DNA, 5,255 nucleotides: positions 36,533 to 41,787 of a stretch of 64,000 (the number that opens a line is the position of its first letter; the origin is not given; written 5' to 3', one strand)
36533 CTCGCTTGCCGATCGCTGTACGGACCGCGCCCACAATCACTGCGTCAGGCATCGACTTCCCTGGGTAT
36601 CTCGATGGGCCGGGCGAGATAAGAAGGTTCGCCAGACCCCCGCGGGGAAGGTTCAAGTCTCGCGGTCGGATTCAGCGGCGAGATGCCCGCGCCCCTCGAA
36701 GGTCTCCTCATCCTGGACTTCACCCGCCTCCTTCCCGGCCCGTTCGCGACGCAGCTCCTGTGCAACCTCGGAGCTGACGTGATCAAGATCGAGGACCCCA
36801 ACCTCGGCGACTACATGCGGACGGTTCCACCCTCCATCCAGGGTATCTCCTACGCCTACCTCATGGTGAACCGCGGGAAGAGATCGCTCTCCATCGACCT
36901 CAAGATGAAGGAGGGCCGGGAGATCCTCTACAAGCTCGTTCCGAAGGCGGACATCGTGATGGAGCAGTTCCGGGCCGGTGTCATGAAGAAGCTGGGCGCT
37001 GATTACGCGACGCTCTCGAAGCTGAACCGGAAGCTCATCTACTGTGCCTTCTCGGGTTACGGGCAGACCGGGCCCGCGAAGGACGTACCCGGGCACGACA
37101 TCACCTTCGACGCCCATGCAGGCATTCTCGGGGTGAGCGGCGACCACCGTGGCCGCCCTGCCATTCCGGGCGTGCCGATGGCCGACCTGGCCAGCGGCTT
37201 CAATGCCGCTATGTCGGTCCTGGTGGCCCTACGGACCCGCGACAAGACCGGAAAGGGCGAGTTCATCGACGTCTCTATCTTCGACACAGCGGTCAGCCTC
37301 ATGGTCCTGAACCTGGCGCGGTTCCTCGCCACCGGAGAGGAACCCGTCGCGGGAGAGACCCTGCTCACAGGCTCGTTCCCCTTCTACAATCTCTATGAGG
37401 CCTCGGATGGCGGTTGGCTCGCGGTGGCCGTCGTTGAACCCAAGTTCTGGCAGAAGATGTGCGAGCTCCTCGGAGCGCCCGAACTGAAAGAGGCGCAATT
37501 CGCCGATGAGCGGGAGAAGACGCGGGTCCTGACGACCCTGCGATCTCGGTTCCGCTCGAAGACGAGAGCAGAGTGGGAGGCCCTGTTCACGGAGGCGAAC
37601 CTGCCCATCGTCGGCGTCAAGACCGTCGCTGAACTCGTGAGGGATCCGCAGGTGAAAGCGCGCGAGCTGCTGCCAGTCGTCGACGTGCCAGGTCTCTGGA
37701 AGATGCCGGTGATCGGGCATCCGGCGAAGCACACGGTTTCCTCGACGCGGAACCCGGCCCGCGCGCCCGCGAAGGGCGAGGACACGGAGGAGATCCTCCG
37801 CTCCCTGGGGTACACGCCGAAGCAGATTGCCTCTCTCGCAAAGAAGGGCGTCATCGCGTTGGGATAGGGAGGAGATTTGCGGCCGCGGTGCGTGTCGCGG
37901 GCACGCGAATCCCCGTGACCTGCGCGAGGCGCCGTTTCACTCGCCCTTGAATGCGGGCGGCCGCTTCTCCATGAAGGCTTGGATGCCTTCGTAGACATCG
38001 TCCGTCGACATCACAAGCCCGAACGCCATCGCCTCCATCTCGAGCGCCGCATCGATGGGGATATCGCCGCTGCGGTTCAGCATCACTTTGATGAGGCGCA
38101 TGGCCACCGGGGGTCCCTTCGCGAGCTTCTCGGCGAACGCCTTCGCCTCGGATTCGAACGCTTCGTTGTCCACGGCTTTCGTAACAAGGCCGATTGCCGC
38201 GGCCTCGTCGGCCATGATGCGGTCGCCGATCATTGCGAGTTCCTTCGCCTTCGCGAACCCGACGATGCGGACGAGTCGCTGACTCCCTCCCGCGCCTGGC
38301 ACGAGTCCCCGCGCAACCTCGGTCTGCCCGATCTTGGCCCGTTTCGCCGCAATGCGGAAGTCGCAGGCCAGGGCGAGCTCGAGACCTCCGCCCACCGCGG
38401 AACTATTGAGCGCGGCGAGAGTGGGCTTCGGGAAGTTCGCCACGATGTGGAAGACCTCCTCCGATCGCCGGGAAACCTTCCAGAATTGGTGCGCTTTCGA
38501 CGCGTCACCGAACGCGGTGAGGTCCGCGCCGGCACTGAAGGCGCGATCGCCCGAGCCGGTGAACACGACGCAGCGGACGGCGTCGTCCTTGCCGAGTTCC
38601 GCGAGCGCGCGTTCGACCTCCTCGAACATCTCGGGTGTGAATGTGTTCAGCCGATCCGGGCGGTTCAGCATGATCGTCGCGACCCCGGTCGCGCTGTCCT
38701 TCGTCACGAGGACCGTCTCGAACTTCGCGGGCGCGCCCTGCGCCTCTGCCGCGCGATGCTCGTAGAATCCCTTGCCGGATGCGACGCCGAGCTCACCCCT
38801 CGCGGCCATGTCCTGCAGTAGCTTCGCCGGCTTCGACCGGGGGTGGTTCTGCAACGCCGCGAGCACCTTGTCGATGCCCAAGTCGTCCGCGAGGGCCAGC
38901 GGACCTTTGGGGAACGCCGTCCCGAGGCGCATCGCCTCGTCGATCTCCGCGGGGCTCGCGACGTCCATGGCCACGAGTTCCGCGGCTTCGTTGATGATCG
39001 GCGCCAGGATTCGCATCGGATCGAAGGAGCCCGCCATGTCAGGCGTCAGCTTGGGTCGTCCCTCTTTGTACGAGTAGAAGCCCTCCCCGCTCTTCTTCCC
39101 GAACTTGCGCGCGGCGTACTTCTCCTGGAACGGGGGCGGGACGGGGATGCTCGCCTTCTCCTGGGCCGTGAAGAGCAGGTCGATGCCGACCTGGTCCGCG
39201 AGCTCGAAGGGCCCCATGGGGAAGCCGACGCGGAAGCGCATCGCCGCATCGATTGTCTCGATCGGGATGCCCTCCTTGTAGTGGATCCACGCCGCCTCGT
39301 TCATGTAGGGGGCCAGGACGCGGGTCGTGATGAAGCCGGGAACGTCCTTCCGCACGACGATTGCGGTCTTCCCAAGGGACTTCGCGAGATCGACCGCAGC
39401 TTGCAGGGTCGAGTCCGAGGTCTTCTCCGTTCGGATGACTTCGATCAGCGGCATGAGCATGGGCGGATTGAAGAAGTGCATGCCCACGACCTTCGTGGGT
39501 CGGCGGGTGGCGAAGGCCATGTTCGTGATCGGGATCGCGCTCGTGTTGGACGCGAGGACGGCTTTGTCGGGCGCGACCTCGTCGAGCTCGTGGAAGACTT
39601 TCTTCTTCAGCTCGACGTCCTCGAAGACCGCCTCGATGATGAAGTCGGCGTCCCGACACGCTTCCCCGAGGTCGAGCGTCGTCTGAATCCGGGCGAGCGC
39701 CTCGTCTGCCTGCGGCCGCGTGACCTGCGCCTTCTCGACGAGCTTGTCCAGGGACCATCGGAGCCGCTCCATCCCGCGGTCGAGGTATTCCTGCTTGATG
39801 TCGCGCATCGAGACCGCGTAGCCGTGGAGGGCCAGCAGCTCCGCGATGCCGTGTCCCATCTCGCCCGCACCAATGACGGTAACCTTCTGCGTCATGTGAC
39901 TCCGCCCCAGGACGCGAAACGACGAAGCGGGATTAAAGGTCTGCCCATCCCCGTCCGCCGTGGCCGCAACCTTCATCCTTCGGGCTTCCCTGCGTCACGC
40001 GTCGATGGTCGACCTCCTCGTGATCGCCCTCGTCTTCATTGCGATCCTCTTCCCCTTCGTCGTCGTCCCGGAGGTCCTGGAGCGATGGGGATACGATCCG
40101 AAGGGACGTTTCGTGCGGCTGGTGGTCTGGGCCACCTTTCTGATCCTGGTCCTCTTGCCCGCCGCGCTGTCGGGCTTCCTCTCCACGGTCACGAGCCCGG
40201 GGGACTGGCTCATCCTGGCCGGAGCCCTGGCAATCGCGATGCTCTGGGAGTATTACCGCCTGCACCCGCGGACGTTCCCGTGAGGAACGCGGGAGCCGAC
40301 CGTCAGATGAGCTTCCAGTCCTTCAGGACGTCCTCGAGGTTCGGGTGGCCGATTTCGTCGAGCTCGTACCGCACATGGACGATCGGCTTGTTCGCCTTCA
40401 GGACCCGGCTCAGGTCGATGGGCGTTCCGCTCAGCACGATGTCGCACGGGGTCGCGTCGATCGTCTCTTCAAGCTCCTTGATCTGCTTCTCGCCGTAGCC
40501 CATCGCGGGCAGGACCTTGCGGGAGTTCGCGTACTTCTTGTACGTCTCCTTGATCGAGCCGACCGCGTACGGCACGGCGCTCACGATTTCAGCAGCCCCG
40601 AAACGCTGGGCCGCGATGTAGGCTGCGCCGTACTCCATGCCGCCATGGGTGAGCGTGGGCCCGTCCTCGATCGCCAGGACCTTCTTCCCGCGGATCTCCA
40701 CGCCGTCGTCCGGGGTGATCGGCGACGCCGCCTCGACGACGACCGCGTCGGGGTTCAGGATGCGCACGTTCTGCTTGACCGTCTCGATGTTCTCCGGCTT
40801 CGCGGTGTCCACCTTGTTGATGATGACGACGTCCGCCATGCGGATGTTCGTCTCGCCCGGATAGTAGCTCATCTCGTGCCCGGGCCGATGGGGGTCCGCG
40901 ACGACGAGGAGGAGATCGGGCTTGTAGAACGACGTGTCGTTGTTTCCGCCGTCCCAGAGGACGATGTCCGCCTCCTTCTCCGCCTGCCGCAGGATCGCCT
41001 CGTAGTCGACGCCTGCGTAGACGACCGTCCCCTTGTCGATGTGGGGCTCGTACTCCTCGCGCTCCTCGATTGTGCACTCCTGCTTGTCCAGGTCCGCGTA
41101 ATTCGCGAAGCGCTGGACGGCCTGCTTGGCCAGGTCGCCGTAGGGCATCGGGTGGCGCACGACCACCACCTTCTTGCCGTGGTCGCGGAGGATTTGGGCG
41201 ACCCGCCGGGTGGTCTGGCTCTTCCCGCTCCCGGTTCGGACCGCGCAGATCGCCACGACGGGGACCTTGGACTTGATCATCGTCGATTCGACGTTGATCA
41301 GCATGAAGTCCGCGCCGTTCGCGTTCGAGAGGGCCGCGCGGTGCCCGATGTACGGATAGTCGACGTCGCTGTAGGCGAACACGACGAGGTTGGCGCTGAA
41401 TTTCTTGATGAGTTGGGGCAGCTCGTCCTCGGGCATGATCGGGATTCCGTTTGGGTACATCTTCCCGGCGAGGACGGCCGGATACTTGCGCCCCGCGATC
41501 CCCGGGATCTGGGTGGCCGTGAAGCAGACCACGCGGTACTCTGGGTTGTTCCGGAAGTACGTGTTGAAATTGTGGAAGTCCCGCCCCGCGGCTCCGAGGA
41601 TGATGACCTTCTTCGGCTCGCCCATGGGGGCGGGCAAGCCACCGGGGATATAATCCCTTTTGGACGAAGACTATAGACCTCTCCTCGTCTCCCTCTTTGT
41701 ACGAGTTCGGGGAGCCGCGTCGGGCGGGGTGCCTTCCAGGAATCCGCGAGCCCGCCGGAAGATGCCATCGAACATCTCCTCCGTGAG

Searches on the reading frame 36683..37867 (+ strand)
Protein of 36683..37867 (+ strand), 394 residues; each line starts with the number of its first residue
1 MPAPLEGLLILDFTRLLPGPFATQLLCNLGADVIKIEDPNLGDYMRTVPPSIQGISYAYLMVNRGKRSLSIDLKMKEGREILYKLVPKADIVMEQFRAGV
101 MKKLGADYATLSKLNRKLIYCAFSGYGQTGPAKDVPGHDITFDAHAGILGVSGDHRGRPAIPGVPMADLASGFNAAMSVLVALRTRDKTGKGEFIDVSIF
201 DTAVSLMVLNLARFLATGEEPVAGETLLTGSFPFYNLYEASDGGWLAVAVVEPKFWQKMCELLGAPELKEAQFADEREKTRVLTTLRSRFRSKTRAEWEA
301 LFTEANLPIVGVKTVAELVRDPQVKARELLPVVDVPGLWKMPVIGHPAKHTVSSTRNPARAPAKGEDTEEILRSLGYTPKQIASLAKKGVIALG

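Call 5: search_protein_families(library=pfam, proteins=[window:36683-37867:+])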
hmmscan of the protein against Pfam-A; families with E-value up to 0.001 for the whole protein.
window:36683-37867:+ (394 aa): 1 family
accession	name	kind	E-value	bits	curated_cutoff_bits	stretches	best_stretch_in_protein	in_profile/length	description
PF02515.22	CoA_transf_3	-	1.2e-107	360.7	23.3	1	5-368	1-366/366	CoA-transferase family III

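Call 29: search_protein_families(library=ncbifam, proteins=[window:36683-37867:+], max_evalue=0.00001)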
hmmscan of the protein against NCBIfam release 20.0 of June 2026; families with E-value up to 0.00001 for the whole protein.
window:36683-37867:+ (394 aa): 7 families
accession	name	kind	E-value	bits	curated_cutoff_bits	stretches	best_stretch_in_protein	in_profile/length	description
NF052585.1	SucGlutTfsCaiB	equivalog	4.1e-69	233.1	750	1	3-376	6-389/394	succinate--glutarate CoA-transferase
NF041294.1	Scnl_mescCoAtase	equivalog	5.8e-66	223.2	700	1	5-372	4-380/381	succinyl-CoA:mesaconate CoA-transferase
NF008511.0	PRK11430.1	equivalog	5.9e-64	216.5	522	1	3-349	8-352/381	CoA:oxalate CoA-transferase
TIGR03253.1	oxalate_frc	equivalog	8.9e-62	209.1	504.2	2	3-211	2-211/416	formyl-CoA transferase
NF003809.0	PRK05398.1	subfamily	1.7e-61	208.1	442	2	2-210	2-211/416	formyl-CoA transferase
NF002914.1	PRK03525.1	equivalog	6.5e-38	130.7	413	1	16-392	21-398/400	L-carnitine CoA-transferase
TIGR04253.1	mesacon_CoA_iso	equivalog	7.3e-17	61.4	725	1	5-392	3-401/403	2-methylfumaryl-CoA isomerase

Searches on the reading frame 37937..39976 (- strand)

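Call 5: search_protein_families(library=pfam, proteins=[window:37937-39976:-])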
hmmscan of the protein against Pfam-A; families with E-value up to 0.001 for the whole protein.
window:37937-39976:- (679 aa): 7 families
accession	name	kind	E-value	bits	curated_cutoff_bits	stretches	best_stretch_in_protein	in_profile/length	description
PF02737.24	3HCDH_N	-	7.4e-68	228.4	22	1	31-211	1-179/180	3-hydroxyacyl-CoA dehydrogenase, NAD binding domain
PF00378.25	ECH_1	-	7.6e-64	215.9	27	1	430-678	4-250/251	Enoyl-CoA hydratase/isomerase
PF00725.27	3HCDH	-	7.8e-43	145.4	22.1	2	214-303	1-97/97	3-hydroxyacyl-CoA dehydrogenase, C-terminal domain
PF16113.10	ECH_2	-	4.2e-38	132.1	27.2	1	433-608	2-178/335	Enoyl-CoA hydratase/isomerase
PF03446.21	NAD_binding_2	-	0.00018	22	21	1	31-148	1-97/161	NAD binding domain of 6-phosphogluconate dehydrogenase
PF01210.29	NAD_Gly3P_dh_N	-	0.00029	21.3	23.1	0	31-143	1-101/158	NAD-dependent glycerol-3-phosphate dehydrogenase N-terminus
PF03807.23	F420_oxidored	-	0.00078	20.4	21.6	0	31-117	1-67/94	NADP oxidoreductase coenzyme F420-dependent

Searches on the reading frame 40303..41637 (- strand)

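Call 5: search_protein_families(library=pfam, proteins=[window:40303-41637:-])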
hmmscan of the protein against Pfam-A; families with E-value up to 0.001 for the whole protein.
window:40303-41637:- (444 aa): 1 family
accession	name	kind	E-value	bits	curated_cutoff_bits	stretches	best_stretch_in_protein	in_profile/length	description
PF02492.25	cobW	-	6.5e-05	23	20.7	1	239-301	114-179/180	CobW/HypB/UreG, nucleotide-binding domain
